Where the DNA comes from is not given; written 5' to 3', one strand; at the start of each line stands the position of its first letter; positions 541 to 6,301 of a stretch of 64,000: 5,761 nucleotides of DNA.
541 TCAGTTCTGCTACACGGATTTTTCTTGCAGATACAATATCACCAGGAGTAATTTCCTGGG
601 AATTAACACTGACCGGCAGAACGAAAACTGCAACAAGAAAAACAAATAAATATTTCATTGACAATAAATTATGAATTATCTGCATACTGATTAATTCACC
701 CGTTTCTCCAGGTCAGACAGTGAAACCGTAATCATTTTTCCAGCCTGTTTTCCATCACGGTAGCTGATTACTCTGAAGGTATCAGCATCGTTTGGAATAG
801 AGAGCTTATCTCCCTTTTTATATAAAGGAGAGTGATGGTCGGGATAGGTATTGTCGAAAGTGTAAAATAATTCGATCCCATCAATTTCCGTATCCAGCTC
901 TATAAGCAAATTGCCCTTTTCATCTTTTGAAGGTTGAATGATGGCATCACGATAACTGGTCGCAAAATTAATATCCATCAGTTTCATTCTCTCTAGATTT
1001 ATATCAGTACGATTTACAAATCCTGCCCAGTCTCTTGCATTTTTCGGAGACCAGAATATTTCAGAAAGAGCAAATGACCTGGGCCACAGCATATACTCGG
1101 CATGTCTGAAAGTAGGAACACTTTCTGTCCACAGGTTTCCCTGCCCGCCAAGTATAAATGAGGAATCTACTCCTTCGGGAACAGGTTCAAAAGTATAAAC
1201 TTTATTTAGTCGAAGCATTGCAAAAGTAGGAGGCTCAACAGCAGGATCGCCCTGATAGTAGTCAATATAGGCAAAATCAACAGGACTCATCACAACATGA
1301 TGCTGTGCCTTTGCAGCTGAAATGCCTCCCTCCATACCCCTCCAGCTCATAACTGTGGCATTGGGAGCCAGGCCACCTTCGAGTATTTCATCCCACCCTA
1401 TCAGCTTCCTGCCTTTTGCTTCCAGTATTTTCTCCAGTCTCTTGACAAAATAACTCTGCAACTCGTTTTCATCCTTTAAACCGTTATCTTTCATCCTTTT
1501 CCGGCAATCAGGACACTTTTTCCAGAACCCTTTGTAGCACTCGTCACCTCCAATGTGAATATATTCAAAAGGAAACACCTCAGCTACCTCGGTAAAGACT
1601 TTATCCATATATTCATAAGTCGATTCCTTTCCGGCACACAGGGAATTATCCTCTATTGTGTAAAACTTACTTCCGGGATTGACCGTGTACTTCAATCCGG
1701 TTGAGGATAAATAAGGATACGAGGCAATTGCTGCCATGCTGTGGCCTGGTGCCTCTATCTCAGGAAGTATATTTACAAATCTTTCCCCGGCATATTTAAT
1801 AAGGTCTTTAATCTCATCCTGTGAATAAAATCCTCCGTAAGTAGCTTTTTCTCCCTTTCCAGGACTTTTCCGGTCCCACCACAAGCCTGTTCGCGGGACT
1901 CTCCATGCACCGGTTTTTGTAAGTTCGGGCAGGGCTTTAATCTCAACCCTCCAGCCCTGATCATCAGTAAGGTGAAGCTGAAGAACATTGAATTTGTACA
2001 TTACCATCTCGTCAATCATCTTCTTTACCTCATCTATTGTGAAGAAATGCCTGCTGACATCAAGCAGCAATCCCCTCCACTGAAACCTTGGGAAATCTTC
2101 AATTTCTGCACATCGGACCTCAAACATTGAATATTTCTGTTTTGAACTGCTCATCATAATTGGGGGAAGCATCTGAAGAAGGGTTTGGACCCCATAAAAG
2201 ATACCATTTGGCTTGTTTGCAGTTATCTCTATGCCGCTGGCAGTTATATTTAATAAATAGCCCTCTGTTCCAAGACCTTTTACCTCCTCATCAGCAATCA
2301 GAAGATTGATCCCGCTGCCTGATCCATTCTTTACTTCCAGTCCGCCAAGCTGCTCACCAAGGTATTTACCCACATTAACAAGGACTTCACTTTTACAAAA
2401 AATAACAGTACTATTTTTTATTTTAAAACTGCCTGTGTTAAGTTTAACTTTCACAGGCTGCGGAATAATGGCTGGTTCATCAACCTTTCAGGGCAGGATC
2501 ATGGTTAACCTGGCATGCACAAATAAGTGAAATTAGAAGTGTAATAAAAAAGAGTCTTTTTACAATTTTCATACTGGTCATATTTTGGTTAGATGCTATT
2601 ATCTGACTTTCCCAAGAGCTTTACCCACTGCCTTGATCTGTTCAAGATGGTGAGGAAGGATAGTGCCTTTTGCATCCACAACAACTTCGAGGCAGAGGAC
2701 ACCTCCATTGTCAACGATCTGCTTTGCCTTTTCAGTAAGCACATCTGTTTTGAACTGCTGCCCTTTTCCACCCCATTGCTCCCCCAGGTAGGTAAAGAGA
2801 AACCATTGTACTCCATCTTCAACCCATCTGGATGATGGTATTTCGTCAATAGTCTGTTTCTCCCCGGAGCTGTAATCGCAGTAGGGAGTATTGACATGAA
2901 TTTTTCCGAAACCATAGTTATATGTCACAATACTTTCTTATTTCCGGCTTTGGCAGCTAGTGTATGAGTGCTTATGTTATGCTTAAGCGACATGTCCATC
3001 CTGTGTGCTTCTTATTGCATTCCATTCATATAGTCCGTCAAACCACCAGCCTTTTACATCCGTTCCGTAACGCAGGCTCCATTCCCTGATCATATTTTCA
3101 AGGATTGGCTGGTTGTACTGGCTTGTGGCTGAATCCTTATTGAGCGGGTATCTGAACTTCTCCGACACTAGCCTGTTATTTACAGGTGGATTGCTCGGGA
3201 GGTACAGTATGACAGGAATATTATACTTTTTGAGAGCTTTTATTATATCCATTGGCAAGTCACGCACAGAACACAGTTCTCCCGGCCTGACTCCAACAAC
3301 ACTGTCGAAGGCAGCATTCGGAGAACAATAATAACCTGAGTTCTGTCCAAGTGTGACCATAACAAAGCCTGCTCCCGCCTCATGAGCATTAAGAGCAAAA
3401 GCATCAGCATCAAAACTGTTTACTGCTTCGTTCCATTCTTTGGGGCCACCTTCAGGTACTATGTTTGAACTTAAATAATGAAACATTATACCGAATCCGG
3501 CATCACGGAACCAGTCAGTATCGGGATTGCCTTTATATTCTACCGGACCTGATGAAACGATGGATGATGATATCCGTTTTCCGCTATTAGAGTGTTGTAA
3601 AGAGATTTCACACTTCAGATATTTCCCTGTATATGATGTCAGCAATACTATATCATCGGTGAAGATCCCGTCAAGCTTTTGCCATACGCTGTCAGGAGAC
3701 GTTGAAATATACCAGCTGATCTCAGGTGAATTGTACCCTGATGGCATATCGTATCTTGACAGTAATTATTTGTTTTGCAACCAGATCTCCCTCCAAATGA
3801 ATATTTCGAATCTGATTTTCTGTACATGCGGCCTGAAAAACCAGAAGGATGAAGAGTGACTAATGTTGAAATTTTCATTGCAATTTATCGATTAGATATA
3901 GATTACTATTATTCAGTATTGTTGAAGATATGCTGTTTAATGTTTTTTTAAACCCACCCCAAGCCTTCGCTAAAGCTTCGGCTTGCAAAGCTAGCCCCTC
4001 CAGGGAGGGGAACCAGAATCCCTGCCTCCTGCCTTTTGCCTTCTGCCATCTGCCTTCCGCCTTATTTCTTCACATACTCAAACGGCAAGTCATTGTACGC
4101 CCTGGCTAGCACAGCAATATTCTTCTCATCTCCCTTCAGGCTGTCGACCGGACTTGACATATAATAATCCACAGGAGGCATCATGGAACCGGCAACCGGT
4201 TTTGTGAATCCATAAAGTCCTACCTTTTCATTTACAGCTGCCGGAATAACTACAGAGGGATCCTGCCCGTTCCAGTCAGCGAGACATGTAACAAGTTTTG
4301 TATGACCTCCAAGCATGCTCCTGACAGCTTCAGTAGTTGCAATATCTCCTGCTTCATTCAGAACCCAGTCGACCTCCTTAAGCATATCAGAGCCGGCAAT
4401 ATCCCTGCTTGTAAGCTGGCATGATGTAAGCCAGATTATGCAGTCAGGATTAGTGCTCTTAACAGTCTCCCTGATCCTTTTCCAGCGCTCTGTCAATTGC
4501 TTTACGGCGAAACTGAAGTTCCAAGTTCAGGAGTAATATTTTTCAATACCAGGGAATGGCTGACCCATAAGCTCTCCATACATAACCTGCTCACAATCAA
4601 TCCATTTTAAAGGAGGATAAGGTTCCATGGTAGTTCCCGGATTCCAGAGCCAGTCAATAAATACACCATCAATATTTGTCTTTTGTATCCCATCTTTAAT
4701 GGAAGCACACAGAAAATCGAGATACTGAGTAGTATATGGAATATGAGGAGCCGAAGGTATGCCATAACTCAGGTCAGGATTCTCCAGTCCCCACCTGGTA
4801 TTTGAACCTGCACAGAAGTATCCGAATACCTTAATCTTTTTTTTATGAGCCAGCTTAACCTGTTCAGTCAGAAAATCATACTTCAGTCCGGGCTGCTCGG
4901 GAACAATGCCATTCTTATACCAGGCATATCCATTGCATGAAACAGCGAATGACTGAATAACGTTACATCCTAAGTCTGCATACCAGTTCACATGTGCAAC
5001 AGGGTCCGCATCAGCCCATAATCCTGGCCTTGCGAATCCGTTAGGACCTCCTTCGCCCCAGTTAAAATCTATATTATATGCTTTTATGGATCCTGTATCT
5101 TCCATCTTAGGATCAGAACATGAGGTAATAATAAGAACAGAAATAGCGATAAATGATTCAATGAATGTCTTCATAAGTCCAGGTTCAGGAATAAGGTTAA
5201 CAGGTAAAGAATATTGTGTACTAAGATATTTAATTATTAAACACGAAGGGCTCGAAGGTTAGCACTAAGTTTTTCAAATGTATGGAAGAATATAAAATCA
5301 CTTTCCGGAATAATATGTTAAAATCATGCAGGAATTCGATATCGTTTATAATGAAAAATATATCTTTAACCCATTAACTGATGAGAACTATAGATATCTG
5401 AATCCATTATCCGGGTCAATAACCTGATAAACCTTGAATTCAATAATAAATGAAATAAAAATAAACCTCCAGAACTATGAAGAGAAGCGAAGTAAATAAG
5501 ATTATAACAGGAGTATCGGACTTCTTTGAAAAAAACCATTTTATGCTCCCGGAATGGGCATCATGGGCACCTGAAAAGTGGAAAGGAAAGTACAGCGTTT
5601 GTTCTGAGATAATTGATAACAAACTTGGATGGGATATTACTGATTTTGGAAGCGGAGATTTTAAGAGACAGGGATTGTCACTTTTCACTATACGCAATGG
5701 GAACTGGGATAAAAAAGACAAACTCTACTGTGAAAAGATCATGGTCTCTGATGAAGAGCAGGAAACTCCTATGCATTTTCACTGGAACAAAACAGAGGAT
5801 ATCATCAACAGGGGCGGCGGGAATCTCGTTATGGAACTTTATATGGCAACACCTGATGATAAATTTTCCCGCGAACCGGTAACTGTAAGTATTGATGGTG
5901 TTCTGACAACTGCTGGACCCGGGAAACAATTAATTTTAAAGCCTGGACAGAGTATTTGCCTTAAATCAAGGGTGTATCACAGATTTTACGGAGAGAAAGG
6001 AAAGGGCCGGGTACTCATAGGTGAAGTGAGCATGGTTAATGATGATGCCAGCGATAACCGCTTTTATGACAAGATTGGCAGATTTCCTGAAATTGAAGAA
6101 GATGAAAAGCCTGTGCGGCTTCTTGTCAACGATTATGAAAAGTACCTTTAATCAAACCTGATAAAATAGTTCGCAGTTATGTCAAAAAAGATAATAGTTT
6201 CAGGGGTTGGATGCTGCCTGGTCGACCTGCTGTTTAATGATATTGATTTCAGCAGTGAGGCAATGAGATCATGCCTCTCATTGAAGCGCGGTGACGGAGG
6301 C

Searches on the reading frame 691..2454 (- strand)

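Call 64: search_protein_families(library=pfam, proteins=[window:691-2454:-], max_evalue=0.001)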
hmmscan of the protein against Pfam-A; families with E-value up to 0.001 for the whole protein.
window:691-2454:- (587 aa): 4 families
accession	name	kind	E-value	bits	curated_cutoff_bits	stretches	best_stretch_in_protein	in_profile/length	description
PF00728.28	Glyco_hydro_20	-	3.9e-111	372.2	22.3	1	124-470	1-347/348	Glycosyl hydrolase family 20, catalytic domain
PF02838.20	Glyco_hydro_20b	-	1.6e-17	64.9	26.1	1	2-120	10-123/124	Glycosyl hydrolase family 20, domain 2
PF13287.12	Fn3_assoc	-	2e-08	34.7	23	1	518-576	1-56/59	Fn3 associated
PF13290.12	CHB_HEX_C_1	-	0.00019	21.8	22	1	518-575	12-66/67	Chitobiase/beta-hexosaminidase C-terminal domain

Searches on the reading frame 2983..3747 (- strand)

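Call 64: search_protein_families(library=pfam, proteins=[window:2983-3747:-], max_evalue=0.001)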
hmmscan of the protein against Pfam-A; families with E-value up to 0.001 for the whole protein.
window:2983-3747:- (254 aa): 1 family
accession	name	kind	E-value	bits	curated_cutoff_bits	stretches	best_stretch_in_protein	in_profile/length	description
PF01120.23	Alpha_L_fucos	-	3.3e-08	33.8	25.2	1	110-242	92-215/345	Alpha-L-fucosidase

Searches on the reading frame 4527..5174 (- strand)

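Call 64: search_protein_families(library=pfam, proteins=[window:4527-5174:-], max_evalue=0.001)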
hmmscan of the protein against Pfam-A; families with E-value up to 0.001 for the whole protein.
window:4527-5174:- (215 aa): 1 family
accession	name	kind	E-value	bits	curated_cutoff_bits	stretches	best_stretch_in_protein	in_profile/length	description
PF14871.12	GHL6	-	1.4e-13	51.7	35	1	66-175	10-132/132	Hypothetical glycosyl hydrolase 6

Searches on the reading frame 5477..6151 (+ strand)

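Call 64: search_protein_families(library=pfam, proteins=[window:5477-6151:+], max_evalue=0.001)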
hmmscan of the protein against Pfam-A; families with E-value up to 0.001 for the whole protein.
window:5477-6151:+ (224 aa): 1 family
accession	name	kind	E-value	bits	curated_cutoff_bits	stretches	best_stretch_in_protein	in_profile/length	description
PF07385.18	Lyx_isomer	-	1.7e-97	325.4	20.8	1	1-220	1-222/222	D-lyxose isomerase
